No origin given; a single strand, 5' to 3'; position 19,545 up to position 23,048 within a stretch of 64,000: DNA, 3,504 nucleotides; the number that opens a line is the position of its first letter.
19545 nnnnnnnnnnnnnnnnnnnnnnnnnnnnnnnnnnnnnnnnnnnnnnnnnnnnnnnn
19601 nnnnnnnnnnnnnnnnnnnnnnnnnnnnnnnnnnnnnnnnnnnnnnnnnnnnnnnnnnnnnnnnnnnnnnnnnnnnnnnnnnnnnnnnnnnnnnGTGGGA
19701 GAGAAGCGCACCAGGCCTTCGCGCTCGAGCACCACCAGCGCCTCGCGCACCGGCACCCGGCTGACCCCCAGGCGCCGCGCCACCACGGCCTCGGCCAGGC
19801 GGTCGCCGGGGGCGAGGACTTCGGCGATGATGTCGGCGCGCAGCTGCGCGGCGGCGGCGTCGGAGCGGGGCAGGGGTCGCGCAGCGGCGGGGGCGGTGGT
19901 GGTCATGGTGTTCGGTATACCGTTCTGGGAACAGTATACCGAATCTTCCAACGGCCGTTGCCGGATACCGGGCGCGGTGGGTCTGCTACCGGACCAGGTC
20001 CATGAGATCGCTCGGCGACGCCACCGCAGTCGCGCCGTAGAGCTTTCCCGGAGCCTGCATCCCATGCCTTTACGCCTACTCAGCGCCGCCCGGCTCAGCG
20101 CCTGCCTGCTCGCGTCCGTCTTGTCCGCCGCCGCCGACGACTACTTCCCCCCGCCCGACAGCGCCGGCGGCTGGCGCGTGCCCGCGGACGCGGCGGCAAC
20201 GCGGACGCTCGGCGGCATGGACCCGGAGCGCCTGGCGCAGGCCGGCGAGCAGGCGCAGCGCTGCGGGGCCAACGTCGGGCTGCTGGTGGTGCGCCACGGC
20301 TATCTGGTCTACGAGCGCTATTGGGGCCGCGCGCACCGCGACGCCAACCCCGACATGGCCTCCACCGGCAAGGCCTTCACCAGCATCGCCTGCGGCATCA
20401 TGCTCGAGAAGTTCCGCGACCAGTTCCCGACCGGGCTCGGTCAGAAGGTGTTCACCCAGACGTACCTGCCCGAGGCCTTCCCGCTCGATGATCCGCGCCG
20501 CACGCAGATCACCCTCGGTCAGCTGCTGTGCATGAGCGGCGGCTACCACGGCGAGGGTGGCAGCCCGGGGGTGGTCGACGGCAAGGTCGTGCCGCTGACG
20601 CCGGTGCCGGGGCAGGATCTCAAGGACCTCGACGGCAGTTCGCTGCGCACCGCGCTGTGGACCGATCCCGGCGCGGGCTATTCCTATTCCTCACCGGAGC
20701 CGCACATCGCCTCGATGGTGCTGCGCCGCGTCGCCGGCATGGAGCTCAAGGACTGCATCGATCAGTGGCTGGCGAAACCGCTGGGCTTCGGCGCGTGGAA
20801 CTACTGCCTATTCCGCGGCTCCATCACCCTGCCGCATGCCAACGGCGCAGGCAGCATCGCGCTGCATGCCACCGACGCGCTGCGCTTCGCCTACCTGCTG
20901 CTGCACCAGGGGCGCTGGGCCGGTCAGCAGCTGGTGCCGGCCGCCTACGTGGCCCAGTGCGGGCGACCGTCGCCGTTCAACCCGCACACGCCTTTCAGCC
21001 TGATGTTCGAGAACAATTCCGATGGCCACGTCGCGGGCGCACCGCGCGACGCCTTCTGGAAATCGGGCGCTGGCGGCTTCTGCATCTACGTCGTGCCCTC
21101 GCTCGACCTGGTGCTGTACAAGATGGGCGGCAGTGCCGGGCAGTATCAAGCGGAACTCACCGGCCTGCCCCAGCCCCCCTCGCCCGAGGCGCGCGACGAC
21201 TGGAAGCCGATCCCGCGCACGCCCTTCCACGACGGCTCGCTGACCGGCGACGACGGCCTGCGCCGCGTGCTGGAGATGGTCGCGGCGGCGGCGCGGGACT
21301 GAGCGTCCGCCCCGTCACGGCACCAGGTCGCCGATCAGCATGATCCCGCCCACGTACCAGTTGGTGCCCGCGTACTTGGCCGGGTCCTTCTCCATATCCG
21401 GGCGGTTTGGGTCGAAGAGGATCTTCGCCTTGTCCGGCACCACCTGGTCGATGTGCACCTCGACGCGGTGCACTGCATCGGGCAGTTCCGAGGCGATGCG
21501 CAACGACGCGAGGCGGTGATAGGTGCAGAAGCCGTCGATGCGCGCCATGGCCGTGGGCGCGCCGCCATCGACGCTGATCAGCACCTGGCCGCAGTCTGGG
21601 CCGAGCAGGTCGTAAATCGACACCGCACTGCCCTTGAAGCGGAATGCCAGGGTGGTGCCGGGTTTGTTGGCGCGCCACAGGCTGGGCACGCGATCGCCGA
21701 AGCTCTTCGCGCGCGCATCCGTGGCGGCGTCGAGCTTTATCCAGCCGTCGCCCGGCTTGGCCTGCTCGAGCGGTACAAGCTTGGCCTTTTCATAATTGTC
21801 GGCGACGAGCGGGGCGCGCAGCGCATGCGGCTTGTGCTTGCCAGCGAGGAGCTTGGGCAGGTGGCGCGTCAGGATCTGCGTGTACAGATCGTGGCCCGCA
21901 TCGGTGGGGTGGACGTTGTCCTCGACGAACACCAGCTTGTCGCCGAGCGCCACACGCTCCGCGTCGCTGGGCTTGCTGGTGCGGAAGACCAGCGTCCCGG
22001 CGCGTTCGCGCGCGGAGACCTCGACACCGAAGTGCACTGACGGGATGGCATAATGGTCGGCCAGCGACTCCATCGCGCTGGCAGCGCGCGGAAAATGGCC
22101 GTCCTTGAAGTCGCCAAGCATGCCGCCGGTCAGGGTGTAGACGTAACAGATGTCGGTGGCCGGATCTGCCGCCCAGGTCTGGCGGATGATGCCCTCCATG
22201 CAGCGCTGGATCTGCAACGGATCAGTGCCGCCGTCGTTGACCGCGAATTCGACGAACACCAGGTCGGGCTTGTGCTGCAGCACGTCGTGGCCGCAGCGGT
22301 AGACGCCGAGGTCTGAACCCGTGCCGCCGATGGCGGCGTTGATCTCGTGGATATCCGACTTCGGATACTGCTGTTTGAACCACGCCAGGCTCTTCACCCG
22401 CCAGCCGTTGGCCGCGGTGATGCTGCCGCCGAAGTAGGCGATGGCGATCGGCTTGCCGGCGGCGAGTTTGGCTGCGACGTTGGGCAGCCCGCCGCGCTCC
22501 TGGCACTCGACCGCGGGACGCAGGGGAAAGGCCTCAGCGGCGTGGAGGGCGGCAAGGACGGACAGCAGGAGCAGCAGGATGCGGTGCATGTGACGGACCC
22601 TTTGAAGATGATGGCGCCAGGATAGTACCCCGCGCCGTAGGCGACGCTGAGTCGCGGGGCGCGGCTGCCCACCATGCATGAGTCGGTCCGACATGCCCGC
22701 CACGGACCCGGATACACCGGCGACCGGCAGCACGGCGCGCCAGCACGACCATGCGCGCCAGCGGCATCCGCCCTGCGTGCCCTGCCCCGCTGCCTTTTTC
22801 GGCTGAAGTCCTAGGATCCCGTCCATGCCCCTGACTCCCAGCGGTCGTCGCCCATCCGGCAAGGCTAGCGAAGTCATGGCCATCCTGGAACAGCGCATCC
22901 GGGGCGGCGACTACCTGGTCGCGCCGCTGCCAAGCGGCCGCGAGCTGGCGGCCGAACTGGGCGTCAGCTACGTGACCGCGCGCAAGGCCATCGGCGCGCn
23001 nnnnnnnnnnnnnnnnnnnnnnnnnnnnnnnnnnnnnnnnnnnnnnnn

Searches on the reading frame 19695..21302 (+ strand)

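Call 52: search_protein_families(library=pfam, proteins=[window:19695-21302:+], max_evalue=0.00001)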
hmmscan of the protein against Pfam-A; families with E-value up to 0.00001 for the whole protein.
window:19695-21302:+ (535 aa): 1 family
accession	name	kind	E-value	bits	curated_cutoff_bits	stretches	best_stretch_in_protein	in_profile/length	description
PF00144.29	Beta-lactamase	-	5.1e-20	72.3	27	1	193-474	16-304/329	Beta-lactamase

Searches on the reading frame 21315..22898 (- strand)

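Call 52: search_protein_families(library=pfam, proteins=[window:21315-22898:-], max_evalue=0.00001)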
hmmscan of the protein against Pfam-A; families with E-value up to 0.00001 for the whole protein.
window:21315-22898:- (527 aa): 1 family
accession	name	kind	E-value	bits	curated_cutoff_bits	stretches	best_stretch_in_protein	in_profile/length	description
PF13472.12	Lipase_GDSL_2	-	1.4e-14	55.4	32.9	1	156-338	2-178/178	GDSL-like Lipase/Acylhydrolase family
